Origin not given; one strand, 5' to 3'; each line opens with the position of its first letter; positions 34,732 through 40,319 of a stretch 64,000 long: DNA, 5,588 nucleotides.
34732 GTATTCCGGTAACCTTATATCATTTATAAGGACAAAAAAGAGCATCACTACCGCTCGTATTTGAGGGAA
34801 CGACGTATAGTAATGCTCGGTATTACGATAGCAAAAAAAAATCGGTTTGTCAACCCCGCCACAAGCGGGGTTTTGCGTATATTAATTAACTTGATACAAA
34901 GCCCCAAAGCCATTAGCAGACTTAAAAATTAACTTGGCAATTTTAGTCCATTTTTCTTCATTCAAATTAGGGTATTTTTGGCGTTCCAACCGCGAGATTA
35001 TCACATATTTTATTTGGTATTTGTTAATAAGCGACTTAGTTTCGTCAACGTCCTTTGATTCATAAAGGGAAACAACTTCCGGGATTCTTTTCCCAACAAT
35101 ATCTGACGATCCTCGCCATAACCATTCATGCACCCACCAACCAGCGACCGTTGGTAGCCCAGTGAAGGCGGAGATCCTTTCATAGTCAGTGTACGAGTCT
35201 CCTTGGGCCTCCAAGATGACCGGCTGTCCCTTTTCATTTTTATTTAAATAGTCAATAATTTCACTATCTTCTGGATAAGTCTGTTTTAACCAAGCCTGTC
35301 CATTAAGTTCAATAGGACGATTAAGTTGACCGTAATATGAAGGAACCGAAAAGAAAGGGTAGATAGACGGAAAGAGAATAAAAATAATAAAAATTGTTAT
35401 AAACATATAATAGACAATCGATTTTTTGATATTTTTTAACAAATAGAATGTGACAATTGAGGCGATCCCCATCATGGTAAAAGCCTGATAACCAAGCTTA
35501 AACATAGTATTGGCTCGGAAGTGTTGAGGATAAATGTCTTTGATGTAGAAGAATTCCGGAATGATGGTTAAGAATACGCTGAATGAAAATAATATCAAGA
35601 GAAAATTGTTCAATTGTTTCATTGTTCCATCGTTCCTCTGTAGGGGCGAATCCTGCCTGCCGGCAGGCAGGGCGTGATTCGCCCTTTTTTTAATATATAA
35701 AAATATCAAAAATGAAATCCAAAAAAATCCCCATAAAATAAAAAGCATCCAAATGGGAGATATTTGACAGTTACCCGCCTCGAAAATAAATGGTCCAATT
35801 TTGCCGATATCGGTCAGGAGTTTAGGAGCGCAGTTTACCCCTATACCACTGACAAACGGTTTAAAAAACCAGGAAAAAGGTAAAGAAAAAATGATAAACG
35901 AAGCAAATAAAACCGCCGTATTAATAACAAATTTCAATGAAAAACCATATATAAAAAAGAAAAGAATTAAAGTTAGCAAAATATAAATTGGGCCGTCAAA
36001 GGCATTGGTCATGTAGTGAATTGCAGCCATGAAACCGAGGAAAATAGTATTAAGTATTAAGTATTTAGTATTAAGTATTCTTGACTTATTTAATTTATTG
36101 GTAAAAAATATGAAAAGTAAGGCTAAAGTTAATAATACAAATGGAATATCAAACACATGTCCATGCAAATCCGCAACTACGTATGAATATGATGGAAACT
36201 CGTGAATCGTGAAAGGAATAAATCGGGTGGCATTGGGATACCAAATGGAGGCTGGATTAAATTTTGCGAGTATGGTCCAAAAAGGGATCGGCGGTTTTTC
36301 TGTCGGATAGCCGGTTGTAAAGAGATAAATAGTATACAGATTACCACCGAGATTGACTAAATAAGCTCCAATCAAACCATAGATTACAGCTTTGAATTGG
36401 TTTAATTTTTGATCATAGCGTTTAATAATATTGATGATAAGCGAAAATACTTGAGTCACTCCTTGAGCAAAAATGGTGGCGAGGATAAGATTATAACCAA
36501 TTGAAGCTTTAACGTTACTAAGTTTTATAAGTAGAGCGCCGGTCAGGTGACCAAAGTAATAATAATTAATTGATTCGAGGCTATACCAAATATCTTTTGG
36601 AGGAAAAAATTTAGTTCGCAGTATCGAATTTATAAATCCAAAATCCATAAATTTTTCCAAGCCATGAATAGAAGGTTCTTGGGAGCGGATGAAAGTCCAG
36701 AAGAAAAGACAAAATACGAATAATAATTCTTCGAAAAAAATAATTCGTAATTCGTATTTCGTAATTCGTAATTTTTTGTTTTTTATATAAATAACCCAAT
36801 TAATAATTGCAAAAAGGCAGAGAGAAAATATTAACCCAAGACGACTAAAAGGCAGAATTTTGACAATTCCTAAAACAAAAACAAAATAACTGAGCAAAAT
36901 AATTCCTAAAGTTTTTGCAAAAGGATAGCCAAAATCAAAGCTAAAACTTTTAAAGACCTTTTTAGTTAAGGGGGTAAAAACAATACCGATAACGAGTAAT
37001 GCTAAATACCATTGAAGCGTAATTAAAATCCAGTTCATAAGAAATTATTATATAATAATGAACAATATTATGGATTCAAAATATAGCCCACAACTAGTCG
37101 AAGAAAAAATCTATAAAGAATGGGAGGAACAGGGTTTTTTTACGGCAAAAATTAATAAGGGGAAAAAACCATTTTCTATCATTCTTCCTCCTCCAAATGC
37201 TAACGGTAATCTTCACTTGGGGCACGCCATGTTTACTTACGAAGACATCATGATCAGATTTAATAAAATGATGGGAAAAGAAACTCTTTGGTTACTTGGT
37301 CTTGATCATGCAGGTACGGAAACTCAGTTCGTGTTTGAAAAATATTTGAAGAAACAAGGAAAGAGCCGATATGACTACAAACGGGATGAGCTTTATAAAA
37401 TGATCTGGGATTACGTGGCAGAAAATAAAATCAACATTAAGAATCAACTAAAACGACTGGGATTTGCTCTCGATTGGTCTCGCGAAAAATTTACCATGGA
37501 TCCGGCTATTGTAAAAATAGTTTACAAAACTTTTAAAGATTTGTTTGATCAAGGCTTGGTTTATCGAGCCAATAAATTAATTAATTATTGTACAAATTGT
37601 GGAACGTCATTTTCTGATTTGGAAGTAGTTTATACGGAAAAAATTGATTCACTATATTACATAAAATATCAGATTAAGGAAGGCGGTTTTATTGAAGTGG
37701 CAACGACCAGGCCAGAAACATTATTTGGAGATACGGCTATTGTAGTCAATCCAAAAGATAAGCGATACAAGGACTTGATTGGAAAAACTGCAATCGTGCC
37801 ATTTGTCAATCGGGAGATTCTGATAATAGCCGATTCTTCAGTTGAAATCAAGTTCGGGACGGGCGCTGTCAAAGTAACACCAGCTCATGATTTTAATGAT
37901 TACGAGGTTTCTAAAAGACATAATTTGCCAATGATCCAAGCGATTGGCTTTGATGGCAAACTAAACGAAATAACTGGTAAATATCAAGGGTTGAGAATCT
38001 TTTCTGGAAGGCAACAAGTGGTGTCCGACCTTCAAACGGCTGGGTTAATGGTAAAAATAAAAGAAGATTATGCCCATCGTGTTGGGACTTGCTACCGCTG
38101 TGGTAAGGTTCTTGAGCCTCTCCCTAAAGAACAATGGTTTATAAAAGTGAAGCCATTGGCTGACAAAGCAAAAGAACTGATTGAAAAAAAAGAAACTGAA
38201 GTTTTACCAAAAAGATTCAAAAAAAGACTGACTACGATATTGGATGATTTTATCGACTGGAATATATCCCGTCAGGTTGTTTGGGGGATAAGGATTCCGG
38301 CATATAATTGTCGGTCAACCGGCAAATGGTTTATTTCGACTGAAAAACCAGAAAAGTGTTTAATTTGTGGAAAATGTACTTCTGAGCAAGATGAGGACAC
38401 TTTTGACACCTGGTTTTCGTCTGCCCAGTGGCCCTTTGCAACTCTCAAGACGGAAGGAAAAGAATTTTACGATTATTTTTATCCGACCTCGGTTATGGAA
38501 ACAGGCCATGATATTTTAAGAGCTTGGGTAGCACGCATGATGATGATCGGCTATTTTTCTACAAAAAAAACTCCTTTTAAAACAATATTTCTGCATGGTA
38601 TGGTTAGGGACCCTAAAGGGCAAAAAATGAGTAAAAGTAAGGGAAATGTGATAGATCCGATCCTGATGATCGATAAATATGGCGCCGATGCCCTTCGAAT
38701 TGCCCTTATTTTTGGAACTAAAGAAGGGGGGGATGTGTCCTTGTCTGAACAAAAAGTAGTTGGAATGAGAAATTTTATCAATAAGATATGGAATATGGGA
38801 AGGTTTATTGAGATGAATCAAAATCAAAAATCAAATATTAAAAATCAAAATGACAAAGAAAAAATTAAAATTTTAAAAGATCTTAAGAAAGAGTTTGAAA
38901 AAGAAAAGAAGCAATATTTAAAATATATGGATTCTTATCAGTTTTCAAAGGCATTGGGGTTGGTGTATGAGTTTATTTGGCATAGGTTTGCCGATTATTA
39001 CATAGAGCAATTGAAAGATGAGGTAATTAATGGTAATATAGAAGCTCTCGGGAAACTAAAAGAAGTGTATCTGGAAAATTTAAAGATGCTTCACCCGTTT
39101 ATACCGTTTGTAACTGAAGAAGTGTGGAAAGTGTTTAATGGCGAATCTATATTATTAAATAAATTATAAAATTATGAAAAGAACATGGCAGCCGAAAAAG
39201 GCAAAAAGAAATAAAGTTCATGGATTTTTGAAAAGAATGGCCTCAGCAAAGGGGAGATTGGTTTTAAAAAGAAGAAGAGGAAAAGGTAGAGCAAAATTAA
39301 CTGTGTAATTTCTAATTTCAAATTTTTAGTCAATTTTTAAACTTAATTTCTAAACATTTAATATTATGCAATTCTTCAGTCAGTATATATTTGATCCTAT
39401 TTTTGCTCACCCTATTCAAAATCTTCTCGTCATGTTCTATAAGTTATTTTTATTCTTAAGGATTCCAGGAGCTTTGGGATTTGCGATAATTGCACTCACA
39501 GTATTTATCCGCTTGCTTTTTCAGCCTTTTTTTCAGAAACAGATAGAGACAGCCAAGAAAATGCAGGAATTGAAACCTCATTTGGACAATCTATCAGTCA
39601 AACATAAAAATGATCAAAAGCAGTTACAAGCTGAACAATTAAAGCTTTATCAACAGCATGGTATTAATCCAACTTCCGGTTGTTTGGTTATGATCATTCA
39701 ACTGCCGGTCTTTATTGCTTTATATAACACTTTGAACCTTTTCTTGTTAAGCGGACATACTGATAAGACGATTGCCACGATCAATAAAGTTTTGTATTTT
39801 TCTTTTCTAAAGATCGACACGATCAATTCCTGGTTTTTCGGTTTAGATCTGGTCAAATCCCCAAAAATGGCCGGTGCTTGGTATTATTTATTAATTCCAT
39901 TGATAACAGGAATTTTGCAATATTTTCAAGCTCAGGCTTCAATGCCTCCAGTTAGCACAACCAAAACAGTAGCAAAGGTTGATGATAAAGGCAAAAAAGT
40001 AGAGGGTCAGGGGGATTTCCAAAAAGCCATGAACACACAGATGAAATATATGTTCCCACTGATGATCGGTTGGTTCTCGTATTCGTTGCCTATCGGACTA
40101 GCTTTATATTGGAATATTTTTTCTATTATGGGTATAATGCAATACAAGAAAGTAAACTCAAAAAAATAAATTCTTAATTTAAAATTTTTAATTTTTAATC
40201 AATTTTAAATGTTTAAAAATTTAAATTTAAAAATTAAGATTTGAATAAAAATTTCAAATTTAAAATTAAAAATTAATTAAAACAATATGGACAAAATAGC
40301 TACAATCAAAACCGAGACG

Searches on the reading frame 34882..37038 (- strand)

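Call 6: search_protein_families(library=pfam, proteins=[window:34882-37038:-], max_evalue=0.1)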
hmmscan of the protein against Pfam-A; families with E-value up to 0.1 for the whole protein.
window:34882-37038:- (718 aa): 1 family
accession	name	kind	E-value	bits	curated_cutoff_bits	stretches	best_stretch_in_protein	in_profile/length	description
PF10060.15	DUF2298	-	6.1e-93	312.8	27.8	2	48-453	1-389/488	Uncharacterized membrane protein (DUF2298)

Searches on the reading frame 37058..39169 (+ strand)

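Call 6: search_protein_families(library=pfam, proteins=[window:37058-39169:+], max_evalue=0.1)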
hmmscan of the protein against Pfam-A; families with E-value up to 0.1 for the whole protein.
window:37058-39169:+ (703 aa): 6 families
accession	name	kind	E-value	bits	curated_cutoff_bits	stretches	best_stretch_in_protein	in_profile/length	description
PF00133.28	tRNA-synt_1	-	6.4e-118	394.5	22.7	1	17-562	1-413/414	tRNA synthetases class I (I, L, M and V)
PF09334.17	tRNA-synt_1g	-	6.6e-26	91.4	20.1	2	345-572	169-376/391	tRNA synthetases class I (M)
PF08264.19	Anticodon_1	-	3.1e-19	69.7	25.1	1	611-700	6-101/148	Anticodon-binding domain of tRNA ligase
PF13603.12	tRNA-synt_1_2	-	1.1e-09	38.6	25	1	242-301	86-145/185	Leucyl-tRNA synthetase, editing domain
PF00749.27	tRNA-synt_1c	-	0.049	13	23.4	0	45-58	7-20/314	tRNA synthetases class I (E and Q), catalytic domain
PF16494.10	Na_Ca_ex_C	-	0.086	13.7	25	1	582-628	53-99/137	C-terminal extension of sodium/calcium exchanger domain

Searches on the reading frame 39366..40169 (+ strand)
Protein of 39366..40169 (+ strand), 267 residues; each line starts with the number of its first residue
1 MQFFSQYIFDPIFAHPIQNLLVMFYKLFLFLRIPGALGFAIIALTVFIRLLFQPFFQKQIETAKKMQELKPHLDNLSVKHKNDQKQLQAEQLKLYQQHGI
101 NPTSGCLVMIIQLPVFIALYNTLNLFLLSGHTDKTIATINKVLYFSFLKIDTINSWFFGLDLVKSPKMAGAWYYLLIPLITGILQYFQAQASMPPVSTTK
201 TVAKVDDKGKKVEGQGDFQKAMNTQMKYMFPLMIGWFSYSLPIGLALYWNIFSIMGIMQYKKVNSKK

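Call 6: search_protein_families(library=pfam, proteins=[window:39366-40169:+], max_evalue=0.1)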
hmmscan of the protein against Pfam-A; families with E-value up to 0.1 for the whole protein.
window:39366-40169:+ (267 aa): 1 family
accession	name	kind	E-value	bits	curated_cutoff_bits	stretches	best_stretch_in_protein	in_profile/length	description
PF02096.25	60KD_IMP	-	8.3e-44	149.9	35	1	38-260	2-158/163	60Kd inner membrane protein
